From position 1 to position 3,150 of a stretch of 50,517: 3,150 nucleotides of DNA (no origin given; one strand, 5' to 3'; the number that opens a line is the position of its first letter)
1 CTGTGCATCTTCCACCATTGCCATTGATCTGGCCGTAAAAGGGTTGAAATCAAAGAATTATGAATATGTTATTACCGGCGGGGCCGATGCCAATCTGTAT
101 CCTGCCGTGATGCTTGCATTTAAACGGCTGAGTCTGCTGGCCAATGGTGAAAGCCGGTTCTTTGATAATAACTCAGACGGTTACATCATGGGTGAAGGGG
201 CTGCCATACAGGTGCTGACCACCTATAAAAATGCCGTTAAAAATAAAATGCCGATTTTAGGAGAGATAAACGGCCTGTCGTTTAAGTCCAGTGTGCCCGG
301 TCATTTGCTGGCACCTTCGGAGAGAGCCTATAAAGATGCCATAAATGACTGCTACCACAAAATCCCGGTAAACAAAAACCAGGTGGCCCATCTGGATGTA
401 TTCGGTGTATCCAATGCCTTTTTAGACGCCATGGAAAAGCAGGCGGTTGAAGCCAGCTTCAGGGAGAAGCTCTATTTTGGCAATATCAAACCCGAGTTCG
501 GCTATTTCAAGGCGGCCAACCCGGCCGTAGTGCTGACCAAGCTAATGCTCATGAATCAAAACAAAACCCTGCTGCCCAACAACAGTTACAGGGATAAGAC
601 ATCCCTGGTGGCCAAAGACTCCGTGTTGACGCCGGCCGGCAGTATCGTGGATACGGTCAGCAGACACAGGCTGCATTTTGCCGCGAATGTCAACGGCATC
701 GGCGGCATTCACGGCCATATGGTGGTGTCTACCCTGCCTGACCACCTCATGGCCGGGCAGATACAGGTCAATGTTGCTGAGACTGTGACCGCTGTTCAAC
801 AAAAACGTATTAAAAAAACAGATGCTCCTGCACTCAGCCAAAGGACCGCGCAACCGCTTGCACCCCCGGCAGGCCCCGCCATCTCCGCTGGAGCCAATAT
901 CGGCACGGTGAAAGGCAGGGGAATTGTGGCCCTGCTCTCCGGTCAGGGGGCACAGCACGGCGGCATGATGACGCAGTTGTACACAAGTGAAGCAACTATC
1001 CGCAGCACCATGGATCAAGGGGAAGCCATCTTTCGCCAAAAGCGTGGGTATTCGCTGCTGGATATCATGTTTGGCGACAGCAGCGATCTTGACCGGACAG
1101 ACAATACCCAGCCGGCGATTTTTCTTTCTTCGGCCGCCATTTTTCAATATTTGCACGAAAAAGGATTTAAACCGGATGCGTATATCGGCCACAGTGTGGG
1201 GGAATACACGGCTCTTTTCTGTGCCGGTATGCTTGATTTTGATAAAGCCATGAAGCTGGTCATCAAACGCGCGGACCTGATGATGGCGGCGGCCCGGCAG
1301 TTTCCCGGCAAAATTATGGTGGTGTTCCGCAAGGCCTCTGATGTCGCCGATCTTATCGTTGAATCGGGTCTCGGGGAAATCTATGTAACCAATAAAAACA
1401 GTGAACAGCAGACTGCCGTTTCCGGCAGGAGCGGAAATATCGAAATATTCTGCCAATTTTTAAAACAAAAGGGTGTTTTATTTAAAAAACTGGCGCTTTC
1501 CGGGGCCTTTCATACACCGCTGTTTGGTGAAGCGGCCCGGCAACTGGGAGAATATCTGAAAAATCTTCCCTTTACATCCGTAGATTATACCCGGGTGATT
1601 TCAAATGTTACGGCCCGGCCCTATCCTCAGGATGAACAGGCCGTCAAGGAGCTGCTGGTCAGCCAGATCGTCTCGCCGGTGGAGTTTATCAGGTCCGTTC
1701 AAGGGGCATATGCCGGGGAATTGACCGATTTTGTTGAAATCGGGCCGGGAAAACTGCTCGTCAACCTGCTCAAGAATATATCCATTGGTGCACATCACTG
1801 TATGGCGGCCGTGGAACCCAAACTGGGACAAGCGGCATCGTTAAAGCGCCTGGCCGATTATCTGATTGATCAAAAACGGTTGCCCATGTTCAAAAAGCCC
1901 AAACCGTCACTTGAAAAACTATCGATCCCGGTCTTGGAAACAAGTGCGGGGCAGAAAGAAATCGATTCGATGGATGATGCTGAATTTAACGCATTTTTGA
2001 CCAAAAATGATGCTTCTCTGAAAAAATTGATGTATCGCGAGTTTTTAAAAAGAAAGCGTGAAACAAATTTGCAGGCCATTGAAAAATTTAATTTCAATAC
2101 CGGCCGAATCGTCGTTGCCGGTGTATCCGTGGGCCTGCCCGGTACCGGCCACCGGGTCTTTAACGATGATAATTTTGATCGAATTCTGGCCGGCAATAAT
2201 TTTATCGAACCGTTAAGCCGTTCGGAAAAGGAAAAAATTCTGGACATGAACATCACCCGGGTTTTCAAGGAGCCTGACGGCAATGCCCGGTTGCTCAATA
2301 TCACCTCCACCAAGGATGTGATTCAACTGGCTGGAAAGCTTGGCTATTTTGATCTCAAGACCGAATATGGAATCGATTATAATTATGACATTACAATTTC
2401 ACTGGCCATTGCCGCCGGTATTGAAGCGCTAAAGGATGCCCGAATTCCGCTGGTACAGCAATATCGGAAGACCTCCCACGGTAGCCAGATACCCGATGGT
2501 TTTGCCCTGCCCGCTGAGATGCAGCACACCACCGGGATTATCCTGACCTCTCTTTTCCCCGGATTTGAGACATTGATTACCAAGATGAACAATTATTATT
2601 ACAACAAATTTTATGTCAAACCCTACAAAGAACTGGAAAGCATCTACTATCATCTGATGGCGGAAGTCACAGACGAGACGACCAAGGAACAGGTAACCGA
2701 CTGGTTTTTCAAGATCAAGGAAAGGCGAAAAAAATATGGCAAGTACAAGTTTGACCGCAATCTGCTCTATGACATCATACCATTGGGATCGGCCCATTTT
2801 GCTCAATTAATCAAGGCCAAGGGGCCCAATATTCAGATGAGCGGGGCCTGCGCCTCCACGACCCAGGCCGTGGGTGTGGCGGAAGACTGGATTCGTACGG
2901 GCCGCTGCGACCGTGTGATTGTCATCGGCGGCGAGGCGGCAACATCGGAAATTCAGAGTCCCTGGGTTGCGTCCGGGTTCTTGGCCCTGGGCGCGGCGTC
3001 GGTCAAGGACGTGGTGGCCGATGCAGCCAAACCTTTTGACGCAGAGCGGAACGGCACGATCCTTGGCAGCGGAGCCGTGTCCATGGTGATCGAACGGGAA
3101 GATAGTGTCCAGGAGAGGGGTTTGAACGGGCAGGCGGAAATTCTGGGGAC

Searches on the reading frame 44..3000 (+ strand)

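Call 12: search_protein_families(library=pfam, proteins=[window:44-3000:+])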
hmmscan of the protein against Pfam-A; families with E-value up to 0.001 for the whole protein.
window:44-3000:+ (985 aa): 4 families
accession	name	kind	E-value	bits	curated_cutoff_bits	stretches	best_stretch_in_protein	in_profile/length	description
PF00698.26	Acyl_transf_1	-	4.8e-36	125.3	32.7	1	298-576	4-275/319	Acyl transferase domain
PF00109.32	ketoacyl-synt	-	4e-19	69.6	20.8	2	3-63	190-251/252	Beta-ketoacyl synthase, N-terminal domain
PF02801.28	Ketoacyl-synt_C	-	6.8e-08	33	20.8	1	73-180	2-116/119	Beta-ketoacyl synthase, C-terminal domain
PF08545.16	ACP_syn_III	-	7.5e-05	23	24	1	932-968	3-39/80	3-Oxoacyl-[acyl-carrier-protein (ACP)] synthase III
